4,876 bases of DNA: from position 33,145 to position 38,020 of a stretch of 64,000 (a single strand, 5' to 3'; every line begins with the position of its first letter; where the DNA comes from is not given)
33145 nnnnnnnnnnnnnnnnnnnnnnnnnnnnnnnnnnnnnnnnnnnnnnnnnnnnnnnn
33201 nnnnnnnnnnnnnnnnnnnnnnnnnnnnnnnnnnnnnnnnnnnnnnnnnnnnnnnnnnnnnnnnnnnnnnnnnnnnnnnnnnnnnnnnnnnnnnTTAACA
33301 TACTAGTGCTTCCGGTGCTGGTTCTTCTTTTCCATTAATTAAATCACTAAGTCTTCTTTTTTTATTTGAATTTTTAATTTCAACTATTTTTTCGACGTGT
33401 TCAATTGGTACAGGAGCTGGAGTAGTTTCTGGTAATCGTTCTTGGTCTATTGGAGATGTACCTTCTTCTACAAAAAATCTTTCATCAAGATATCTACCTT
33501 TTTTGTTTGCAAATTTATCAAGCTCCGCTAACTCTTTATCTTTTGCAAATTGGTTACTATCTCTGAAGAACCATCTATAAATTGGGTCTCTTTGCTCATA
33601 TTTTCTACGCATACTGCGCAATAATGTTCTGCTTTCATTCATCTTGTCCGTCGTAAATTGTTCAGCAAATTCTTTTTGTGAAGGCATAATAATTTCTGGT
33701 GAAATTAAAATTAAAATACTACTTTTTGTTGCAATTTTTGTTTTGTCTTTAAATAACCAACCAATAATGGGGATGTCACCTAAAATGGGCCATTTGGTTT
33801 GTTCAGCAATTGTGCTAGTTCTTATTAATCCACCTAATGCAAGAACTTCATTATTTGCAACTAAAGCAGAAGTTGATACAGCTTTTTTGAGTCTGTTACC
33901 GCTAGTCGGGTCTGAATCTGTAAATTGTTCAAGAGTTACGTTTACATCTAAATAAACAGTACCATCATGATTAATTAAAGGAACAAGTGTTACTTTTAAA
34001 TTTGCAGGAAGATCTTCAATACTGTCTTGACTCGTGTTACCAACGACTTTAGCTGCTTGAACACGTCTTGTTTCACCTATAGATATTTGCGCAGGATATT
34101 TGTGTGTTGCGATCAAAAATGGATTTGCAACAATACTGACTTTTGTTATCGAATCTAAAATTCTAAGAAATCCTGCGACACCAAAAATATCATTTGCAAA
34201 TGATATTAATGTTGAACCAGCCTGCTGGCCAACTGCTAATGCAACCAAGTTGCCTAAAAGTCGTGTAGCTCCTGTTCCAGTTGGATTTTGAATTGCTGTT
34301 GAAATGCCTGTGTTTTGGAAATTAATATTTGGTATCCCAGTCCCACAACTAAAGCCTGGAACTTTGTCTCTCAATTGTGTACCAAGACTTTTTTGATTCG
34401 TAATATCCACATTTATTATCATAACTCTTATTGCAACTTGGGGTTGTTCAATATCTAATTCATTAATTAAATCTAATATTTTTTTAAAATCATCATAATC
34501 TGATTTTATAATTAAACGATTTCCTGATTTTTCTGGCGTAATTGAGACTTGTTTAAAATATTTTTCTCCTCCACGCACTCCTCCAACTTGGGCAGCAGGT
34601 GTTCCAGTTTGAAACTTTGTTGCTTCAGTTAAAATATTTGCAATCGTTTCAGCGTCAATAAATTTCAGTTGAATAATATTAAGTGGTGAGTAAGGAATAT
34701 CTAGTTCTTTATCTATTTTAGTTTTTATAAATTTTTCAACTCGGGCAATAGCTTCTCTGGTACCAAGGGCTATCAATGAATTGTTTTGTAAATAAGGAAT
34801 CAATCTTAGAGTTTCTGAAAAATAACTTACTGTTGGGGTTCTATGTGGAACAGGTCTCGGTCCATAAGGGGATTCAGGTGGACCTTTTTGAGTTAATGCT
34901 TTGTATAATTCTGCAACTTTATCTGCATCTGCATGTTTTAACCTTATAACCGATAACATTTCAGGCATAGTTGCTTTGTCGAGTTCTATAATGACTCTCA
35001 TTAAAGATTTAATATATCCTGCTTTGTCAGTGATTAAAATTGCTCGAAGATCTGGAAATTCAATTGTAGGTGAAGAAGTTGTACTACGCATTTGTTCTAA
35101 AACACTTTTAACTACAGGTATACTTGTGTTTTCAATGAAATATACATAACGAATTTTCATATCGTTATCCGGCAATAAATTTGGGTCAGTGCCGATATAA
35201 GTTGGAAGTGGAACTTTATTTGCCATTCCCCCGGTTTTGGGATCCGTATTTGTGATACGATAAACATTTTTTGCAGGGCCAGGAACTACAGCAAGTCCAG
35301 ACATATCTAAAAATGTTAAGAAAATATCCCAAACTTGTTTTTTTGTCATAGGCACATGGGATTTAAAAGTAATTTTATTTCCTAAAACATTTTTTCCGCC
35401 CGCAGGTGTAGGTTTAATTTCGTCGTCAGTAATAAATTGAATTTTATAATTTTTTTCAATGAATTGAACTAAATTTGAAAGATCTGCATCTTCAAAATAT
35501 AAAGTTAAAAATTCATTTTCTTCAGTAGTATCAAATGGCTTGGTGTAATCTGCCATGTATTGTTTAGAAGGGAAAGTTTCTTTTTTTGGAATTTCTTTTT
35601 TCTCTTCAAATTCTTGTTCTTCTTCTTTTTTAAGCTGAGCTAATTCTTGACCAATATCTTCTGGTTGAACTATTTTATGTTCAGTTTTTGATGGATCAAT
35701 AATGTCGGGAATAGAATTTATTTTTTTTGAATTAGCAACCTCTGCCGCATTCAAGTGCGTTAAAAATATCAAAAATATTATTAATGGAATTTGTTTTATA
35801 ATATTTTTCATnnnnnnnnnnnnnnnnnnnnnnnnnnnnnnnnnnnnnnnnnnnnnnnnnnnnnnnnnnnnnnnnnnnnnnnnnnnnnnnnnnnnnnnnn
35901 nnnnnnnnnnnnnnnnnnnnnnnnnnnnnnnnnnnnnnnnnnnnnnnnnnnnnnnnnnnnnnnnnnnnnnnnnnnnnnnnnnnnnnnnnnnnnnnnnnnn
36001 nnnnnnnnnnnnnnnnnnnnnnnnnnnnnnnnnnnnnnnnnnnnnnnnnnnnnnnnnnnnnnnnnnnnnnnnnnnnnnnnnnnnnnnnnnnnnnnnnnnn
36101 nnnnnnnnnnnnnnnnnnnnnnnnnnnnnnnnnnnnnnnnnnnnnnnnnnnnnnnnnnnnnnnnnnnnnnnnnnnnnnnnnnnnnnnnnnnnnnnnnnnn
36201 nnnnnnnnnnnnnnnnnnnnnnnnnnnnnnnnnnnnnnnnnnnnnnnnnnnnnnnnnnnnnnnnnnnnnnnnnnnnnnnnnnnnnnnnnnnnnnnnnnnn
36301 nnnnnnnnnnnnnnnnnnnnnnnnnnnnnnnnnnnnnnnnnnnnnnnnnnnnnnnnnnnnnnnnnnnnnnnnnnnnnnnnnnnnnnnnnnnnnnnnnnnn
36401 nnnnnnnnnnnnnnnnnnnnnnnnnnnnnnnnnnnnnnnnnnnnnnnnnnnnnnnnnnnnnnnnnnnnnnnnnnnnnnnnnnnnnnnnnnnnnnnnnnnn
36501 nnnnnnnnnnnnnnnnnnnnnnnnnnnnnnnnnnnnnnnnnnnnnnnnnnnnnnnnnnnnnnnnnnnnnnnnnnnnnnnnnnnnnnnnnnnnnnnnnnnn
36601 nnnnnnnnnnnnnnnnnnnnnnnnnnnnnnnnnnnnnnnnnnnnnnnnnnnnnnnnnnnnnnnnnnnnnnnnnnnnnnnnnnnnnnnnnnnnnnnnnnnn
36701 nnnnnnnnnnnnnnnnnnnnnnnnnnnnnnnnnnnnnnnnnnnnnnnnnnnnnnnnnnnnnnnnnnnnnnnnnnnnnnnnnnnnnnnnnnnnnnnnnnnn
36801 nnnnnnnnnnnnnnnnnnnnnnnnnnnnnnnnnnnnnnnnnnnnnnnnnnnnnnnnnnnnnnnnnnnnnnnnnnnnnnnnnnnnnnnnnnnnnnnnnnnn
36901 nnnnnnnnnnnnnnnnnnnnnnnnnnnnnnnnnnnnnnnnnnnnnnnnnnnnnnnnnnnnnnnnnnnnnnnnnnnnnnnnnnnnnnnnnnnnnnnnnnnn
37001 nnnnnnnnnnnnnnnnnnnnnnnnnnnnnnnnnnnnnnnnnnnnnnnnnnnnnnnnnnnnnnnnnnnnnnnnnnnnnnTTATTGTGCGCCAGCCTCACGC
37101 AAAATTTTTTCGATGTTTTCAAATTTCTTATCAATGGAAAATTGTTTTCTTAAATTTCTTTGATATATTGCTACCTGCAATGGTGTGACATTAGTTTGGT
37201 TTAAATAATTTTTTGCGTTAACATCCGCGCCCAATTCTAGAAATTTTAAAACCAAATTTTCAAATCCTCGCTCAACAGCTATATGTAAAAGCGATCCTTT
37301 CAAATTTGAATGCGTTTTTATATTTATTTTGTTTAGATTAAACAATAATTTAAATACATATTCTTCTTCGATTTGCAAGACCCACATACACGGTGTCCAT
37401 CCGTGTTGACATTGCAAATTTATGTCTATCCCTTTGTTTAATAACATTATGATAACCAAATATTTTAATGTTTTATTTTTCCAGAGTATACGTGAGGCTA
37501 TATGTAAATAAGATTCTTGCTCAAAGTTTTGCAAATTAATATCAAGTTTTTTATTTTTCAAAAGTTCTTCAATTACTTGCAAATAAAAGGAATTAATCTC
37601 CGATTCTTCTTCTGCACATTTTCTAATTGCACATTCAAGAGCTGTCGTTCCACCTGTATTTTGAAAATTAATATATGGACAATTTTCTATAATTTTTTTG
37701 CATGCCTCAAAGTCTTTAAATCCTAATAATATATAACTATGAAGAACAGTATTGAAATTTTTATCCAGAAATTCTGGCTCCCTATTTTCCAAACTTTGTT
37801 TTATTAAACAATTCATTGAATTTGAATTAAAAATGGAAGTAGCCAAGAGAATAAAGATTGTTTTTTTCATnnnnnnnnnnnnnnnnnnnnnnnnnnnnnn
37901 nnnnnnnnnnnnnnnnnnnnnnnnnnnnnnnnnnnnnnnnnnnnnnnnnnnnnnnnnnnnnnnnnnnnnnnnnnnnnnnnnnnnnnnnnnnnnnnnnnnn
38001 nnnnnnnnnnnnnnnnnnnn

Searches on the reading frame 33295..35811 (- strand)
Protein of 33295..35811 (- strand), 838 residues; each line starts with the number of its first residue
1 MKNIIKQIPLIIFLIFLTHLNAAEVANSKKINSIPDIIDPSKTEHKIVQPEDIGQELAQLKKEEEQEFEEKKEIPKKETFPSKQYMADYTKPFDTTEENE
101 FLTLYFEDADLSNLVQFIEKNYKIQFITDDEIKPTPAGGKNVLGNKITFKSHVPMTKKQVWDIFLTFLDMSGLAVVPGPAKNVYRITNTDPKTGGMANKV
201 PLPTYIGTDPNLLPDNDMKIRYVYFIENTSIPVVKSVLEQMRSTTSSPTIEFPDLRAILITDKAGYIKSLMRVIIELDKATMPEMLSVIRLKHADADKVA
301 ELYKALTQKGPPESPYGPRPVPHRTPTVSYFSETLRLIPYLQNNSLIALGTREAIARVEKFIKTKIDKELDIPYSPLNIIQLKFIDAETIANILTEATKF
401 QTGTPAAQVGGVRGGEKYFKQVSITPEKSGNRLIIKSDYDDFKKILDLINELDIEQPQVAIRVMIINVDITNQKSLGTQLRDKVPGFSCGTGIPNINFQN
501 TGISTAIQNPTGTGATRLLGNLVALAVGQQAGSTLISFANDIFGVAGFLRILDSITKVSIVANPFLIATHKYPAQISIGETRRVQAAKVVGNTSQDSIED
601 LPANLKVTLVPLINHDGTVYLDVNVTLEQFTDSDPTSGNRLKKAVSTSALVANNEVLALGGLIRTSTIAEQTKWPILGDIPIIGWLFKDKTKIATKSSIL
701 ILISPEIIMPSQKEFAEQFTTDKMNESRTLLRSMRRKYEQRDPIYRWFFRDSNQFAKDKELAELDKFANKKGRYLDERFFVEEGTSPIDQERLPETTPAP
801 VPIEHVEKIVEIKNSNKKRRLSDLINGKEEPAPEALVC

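Call 4: search_protein_families(library=pfam, proteins=[window:33295-35811:-], max_evalue=1)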
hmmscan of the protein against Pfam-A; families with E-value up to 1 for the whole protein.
window:33295-35811:- (838 aa): 3 families
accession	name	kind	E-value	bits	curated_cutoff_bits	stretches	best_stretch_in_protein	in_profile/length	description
PF00263.26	Secretin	-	4.7e-32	111.3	27.5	1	552-708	2-168/169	Bacterial type II and III secretion system protein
PF03958.22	Secretin_N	-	1.6e-17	63.9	28.2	2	379-458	3-69/69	Bacterial type II/III secretion system short domain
PF21305.2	type_II_gspD_N0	-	3.5e-09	36.8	27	1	106-186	3-71/71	GspD-like, N0 domain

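Call 16: find_related_loci(query=window:33295-35811:-, collection=genome_contigs, flank=10000)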
Query window:33295-35811:- (838 aa) in genome_contigs; peptide patterns used: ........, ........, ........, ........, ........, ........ (x = any residue, [..] = any of these).
161 stretches matched a pattern, but none encodes a relative of the query by tblastn (E <= 1e-3).

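Call 17: find_homologous_proteins(query=window:33295-35811:-, max_evalue=1e-10)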
Query window:33295-35811:- (838 aa): 533 proteins with E <= 1e-10 among 8000 candidates; the best 120 are listed.
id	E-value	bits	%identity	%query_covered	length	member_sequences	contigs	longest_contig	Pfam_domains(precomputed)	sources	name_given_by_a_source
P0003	0.0e+0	1858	100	100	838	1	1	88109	PF21305.3,PF03958.23,PF00263.27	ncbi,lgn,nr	ncbi:hypothetical protein M1446_00720 [Candidatus Dependentiae bacterium]|nr:hypothetical protein [C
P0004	3.0e-297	1006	58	89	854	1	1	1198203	PF21305.3,PF03958.23,PF00263.27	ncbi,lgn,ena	-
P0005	3.0e-294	996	58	93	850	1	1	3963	PF21305.3,PF03958.23,PF00263.27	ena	-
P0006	2.4e-229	782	48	94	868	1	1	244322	PF21305.3,PF03958.23,PF00263.27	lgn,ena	-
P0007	3.7e-225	768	51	86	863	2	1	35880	PF21305.3,PF03958.23,PF00263.27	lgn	-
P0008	8.4e-224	763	49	90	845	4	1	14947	PF21305.3,PF03958.23,PF00263.27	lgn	-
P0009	9.2e-223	760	47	90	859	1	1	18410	PF21305.3,PF03958.23,PF00263.27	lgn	-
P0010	6.9e-221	754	49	90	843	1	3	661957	PF21305.3,PF03958.23,PF00263.27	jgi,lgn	jgi:general secretion pathway protein D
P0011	4.6e-219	748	48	83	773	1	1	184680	PF03958.23,PF00263.27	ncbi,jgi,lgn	ncbi:MAG: secretin N-terminal domain-containing protein [Candidatus Babeliaceae bacterium]|jgi:gener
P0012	3.0e-216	738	49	83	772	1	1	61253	PF03958.23,PF00263.27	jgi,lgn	-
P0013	3.4e-215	735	47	89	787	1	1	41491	PF21305.3,PF03958.23,PF00263.27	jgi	jgi:Type II secretory pathway, component PulD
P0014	4.5e-215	734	50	82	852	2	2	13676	PF03958.23,PF00263.27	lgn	-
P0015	1.1e-214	733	48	84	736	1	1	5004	PF21305.3,PF03958.23,PF00263.27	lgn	-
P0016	4.1e-210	718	44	94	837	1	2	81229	PF03958.23,PF00263.27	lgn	-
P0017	2.5e-209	715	49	82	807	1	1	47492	PF21305.3,PF03958.23,PF00263.27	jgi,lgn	jgi:general secretion pathway protein D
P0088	9.1e-187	641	45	83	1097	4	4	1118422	PF21305.3,PF03958.23,PF00263.27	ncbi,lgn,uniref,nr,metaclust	ncbi:secretin N-terminal domain-containing protein [Candidatus Babela massiliensis]|uniref:Type II s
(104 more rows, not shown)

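Call 19: find_encoding_contigs(protein=P0004, flank=10000, max_places=2)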
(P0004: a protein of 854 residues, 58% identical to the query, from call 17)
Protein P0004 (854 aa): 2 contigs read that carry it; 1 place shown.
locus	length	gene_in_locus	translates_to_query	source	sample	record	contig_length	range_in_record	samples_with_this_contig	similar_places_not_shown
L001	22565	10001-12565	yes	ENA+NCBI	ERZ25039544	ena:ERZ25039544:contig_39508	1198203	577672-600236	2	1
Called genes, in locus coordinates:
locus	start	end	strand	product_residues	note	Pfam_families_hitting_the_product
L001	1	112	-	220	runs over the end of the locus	PF20334:DUF6629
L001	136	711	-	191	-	PF03729:DUF308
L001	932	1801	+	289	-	-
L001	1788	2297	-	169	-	-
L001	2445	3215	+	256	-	PF00121:TIM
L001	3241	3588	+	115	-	PF03840:SecG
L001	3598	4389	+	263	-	PF02405:MlaE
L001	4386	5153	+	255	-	PF00005:ABC_tran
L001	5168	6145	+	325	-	PF20030:bpMoxR, PF00004:AAA (weak), PF07726:AAA_3, PF07728:AAA_5, PF17863:AAA_lid_2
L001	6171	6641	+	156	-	-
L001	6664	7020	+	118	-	PF12678:zf-rbx1, PF13920:zf-C3HC4_3 (weak), PF13639:zf-RING_2, PF13923:zf-C3HC4_2 (weak)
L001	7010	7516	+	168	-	-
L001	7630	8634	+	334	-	-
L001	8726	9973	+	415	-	PF11356:T2SSC (weak), PF13180:PDZ_2 (faint), PF17820:PDZ_6 (faint)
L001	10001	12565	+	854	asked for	PF21305:type_II_gspD_N0 (weak), PF03958:Secretin_N (weak), PF00263:Secretin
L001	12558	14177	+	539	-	PF11104:PilM_2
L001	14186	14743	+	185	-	-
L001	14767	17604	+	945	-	PF21305:type_II_gspD_N0 (weak), PF03958:Secretin_N (weak), PF00263:Secretin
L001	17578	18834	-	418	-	PF03952:Enolase_N, PF00113:Enolase_C, PF13378:MR_MLE_C (weak)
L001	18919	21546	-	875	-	PF00675:Peptidase_M16, PF05193:Peptidase_M16_C, PF00675:Peptidase_M16, PF05193:Peptidase_M16_C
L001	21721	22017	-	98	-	-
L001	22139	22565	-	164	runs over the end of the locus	-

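Call 20: find_encoding_contigs(protein=P0006, flank=10000, max_places=2)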
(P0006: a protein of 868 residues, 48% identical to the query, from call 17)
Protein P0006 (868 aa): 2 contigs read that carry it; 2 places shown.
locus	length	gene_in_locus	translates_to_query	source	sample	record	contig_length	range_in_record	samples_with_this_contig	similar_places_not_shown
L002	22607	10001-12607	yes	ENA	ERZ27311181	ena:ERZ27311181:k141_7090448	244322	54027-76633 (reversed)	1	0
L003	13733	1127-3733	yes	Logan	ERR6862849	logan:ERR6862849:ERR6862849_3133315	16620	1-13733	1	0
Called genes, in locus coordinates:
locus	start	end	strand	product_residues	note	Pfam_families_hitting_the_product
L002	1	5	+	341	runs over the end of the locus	-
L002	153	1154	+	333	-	PF05057:DUF676 (faint), PF00561:Abhydrolase_1 (faint), PF02089:Palm_thioest, PF07819:PGAP1 (weak)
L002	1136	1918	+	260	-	PF00121:TIM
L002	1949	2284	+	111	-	PF03840:SecG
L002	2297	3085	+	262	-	PF02405:MlaE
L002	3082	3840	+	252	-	PF00005:ABC_tran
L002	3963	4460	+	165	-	-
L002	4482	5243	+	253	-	-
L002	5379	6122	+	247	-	-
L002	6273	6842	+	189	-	-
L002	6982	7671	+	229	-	-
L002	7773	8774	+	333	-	PF00493:MCM (weak), PF20030:bpMoxR, PF00004:AAA (weak), PF07726:AAA_3, PF07728:AAA_5, PF17863:AAA_lid_2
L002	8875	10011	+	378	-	PF11356:T2SSC, PF13180:PDZ_2 (faint), PF17820:PDZ_6 (weak)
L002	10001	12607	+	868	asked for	PF21305:type_II_gspD_N0 (weak), PF03958:Secretin_N, PF00263:Secretin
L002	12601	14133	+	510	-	PF11104:PilM_2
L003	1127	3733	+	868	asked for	PF21305:type_II_gspD_N0 (weak), PF03958:Secretin_N, PF00263:Secretin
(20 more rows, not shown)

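Call 22: find_encoding_contigs(protein=P0007, flank=10000, max_places=1)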
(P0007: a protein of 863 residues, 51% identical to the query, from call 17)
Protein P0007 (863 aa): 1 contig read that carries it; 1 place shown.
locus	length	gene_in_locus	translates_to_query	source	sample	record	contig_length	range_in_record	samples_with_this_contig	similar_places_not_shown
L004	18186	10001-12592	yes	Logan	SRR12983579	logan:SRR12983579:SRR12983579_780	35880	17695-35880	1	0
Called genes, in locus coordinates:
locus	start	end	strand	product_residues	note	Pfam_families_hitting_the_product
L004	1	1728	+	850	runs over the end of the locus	PF02861:Clp_N, PF23569:NBD_SMAX1, PF00004:AAA, PF17871:AAA_lid_9, PF00004:AAA, PF07724:AAA_2, PF07728:AAA_5, PF10431:ClpB_D2-small, +6 more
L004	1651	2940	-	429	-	PF12796:Ank_2 (faint)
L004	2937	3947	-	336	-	-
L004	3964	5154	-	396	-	PF12796:Ank_2 (faint), PF13637:Ank_4 (faint), PF00023:Ank (faint)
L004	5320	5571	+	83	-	-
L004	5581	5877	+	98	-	-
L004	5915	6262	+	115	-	PF03840:SecG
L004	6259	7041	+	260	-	PF02405:MlaE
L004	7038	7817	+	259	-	PF00005:ABC_tran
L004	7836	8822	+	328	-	PF20030:bpMoxR, PF00004:AAA (weak), PF07726:AAA_3, PF07728:AAA_5, PF17863:AAA_lid_2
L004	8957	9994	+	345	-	-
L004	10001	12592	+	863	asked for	PF21305:type_II_gspD_N0 (weak), PF03958:Secretin_N (faint), PF00263:Secretin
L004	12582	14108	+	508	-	PF11104:PilM_2 (weak)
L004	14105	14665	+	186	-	-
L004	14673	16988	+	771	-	PF03958:Secretin_N (weak), PF00263:Secretin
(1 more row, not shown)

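Call 23: find_encoding_contigs(protein=P0010, flank=10000, max_places=1)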
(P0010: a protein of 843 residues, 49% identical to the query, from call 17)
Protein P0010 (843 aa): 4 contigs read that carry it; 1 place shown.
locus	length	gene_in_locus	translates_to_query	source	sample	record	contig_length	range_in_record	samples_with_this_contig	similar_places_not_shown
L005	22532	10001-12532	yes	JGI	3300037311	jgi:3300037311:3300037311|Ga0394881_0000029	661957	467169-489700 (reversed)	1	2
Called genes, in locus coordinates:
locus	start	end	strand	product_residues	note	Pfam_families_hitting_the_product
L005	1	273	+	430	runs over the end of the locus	PF01541:GIY-YIG, PF27096:UvrC_M, PF08459:UvrC_RNaseH_dom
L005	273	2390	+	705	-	PF00158:Sigma54_activat (faint), PF23569:NBD_SMAX1, PF00004:AAA, PF17871:AAA_lid_9, PF00004:AAA, PF07724:AAA_2, PF07728:AAA_5, PF10431:ClpB_D2-small, +5 more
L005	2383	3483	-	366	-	-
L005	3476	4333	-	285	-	-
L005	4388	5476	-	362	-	PF12796:Ank_2 (faint), PF13637:Ank_4 (faint), PF13857:Ank_5 (weak), PF00023:Ank (weak), PF13606:Ank_3 (faint)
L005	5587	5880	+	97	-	-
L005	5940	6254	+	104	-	PF03840:SecG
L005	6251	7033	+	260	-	PF02405:MlaE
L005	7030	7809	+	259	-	PF00005:ABC_tran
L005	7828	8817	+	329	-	PF20030:bpMoxR, PF00004:AAA (weak), PF07726:AAA_3, PF07728:AAA_5, PF17863:AAA_lid_2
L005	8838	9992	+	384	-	PF11356:T2SSC (weak), PF17820:PDZ_6 (faint)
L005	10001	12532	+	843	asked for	PF21305:type_II_gspD_N0 (faint), PF03958:Secretin_N (weak), PF00263:Secretin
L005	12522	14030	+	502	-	-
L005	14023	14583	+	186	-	-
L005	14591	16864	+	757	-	PF03958:Secretin_N, PF00263:Secretin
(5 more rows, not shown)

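Call 24: find_encoding_contigs(protein=P0088, flank=10000, max_places=1)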
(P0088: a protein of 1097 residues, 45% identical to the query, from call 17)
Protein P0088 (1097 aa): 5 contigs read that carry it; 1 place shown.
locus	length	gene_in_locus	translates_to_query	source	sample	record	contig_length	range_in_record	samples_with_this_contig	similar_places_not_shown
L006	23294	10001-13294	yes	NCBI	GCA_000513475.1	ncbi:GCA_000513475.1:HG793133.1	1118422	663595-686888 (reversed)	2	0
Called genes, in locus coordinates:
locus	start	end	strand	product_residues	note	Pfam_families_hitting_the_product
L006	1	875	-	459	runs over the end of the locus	PF00443:UCH, PF13423:UCH_1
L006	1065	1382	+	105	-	-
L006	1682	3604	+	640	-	PF00004:AAA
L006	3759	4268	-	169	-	-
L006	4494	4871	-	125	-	-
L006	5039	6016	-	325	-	-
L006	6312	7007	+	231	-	PF00881:Nitroreductase, PF14512:TM1586_NiRdase (faint)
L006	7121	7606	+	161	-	-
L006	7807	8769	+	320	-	PF00493:MCM (weak), PF20030:bpMoxR, PF00004:AAA (weak), PF07726:AAA_3, PF07728:AAA_5, PF17863:AAA_lid_2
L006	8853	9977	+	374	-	-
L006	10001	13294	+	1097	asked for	PF21305:type_II_gspD_N0 (weak), PF03958:Secretin_N, PF00263:Secretin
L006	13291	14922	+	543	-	PF11104:PilM_2, PF14450:FtsA (faint)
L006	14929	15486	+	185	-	-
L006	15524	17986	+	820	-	PF03958:Secretin_N, PF00263:Secretin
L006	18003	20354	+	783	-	PF03958:Secretin_N, PF00263:Secretin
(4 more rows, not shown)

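Call 57: find_related_loci(query=A4, collection=genome_contigs, flank=10000)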
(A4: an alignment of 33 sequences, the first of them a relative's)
Query A4 (838 aa) in genome_contigs; peptide patterns used: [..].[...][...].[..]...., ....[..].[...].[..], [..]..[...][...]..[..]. (x = any residue, [..] = any of these).
200 stretches matched a pattern; 74 encode a relative of the query (tblastn E <= 1e-3); 73 distinct loci.
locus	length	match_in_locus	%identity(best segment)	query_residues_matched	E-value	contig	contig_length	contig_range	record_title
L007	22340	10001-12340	58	33-780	0e+0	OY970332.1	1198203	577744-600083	MAG: uncultured bacterium isolate MFD05580.bin.2.45 genome assembly, chromosome: 1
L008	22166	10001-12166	47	85-782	0e+0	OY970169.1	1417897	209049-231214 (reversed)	MAG: uncultured bacterium isolate MFD02248.bin.2.92 genome assembly, chromosome: 1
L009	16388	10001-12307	47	40-803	0e+0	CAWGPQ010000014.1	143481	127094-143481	MAG: uncultured bacterium isolate MFD04492.bin.1.190 genome assembly, contig: contig_61536, whole genome shotgun sequenc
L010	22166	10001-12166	43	65-778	0e+0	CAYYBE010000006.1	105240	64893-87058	MAG TPA_asm: uncultured Candidatus Babeliaceae bacterium isolate SRP302447_co3_232 genome assembly, contig: NODE_526_len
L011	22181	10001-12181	47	69-777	0e+0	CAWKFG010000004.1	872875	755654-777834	MAG: uncultured bacterium isolate MFD09206.bin.2.34 genome assembly, contig: contig_9159, whole genome shotgun sequence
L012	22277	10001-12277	45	38-776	0e+0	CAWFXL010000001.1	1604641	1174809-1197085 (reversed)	MAG: uncultured bacterium isolate MFD06714.bin.2.5 genome assembly, contig: contig_10402, whole genome shotgun sequence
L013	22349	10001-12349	44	2-777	0e+0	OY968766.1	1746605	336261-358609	MAG: uncultured bacterium isolate MFD04492.bin.1.143 genome assembly, chromosome: 1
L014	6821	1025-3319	44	26-776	0e+0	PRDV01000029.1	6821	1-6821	MAG: Candidatus Dependentiae bacterium isolate Amazon FNV 2010 13 12 contig_75_6141111_length_6821_multi_3_in_0_out_2, w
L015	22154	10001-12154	46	76-776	0e+0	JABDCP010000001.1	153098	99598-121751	MAG: Candidatus Dependentiae bacterium isolate BWMinHeated_Nextera77_MAG3 3300020828.a:Ga0207145_1001, whole genome shot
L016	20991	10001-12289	43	31-777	0e+0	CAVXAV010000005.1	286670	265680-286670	MAG: uncultured bacterium isolate MFD02579.bin.2.17 genome assembly, contig: contig_32012, whole genome shotgun sequence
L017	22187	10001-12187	46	65-777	0e+0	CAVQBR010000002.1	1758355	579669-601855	MAG: uncultured bacterium isolate MFD01188.bin.1.19 genome assembly, contig: contig_11931, whole genome shotgun sequence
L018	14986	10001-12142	44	66-777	0e+0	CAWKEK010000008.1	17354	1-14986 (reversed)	MAG: uncultured Candidatus Babeliaceae bacterium isolate MFD04780.bin.2.140 genome assembly, contig: contig_129347, whol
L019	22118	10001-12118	47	69-776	0e+0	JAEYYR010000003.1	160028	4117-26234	MAG: bacterium isolate OH_CBlB_59 k127_856941, whole genome shotgun sequence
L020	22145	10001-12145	44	62-777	0e+0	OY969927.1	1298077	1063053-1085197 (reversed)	MAG: uncultured Candidatus Babeliaceae bacterium isolate MFD01476.bin.c.8 genome assembly, chromosome: 1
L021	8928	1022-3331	41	31-795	0e+0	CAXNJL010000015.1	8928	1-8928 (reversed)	MAG: Candidatus Babeliales bacterium isolate TH-11nov19-95 genome assembly, contig: TH-11nov19-C19627, whole genome shot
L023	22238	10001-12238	45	40-777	0e+0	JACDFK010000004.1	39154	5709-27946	MAG: Candidatus Dependentiae bacterium isolate MGR_bin384 SD2905_NODE_110_length_39154_cov_1.024650, whole genome shotgu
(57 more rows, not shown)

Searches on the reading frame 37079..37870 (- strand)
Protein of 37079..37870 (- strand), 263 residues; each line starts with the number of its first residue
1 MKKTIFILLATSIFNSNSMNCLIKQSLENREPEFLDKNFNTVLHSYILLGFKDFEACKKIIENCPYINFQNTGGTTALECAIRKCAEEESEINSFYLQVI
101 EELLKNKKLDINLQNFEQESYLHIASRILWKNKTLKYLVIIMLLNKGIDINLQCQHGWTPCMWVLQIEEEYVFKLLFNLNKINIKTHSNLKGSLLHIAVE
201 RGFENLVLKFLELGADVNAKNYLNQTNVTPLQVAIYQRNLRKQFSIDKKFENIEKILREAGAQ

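Call 4: search_protein_families(library=pfam, proteins=[window:37079-37870:-], max_evalue=1)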
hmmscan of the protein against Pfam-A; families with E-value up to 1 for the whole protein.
window:37079-37870:- (263 aa): 7 families
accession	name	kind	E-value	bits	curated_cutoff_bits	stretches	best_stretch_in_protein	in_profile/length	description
PF12796.13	Ank_2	-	3.8e-19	69.5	27.3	5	122-221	1-90/90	Ankyrin repeats (3 copies)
PF13637.12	Ank_4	-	9.1e-11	42.2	22.7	2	195-240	1-43/50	Ankyrin repeats (many copies)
PF00023.36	Ank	-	1.3e-10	41.3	21.1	1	194-221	5-32/33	Ankyrin repeat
PF13857.12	Ank_5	-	5.6e-08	33.4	27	0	188-221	12-46/56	Ankyrin repeats (many copies)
PF13606.12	Ank_3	-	4.6e-05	23.9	22.3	1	193-219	4-30/30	Ankyrin repeat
PF23745.1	ANK_LRRK2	-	0.011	16.1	27.5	1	183-221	23-61/130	LRRK2 ANK repeat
PF04541.19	Herpes_U34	-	0.051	13.3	26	1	61-87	68-94/175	Herpesvirus virion protein U34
